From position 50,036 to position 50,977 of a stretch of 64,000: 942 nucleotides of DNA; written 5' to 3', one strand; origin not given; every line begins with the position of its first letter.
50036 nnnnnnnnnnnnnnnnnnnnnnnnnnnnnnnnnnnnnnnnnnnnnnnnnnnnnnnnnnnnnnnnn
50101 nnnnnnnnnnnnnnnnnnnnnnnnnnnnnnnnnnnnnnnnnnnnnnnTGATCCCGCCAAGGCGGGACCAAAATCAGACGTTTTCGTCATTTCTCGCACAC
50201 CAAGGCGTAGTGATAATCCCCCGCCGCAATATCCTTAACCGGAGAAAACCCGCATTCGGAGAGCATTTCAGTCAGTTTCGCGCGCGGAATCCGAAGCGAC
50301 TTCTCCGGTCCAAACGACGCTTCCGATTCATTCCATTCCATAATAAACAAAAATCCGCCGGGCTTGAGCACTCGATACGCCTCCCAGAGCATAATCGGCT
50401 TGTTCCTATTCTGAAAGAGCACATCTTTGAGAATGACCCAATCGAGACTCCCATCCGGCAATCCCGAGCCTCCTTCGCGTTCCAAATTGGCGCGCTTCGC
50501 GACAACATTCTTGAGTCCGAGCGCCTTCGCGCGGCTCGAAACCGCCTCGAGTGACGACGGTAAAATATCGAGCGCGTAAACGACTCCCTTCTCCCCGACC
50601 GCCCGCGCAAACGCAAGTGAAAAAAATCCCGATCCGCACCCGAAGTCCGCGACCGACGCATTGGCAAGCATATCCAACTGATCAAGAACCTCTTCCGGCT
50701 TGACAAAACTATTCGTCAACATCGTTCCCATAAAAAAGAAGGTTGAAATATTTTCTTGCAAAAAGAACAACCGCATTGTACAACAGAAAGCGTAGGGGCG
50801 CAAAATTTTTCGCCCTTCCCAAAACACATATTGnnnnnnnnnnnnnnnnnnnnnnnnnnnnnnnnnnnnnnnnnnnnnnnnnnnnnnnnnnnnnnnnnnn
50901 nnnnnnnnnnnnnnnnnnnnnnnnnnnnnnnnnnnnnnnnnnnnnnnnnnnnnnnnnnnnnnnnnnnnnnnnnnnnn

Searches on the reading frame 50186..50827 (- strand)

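Call 70: search_protein_families(library=pfam, proteins=[window:50186-50827:-], max_evalue=0.0001)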
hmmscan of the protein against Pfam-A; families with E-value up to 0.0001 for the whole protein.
window:50186-50827:- (213 aa): 7 families
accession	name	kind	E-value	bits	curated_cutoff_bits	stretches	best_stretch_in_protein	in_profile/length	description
PF13847.12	Methyltransf_31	-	5e-18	65.6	27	1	56-166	4-113/145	Methyltransferase domain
PF13649.12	Methyltransf_25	-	5e-14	53.2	27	1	59-158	1-97/97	Methyltransferase domain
PF08241.18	Methyltransf_11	-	1.2e-13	51.9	21.2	1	61-162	2-95/95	Methyltransferase domain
PF01209.24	Ubie_methyltran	-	2.6e-11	43.8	20.1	1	53-168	45-157/233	ubiE/COQ5 methyltransferase family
PF08242.18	Methyltransf_12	-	9.5e-09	36.3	30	1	61-160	2-98/98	Methyltransferase domain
PF13489.12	Methyltransf_23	-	2.3e-07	31.1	27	1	55-168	22-122/164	Methyltransferase domain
PF05175.20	MTS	-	1.3e-06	28.6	23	1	48-163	24-139/170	Methyltransferase small domain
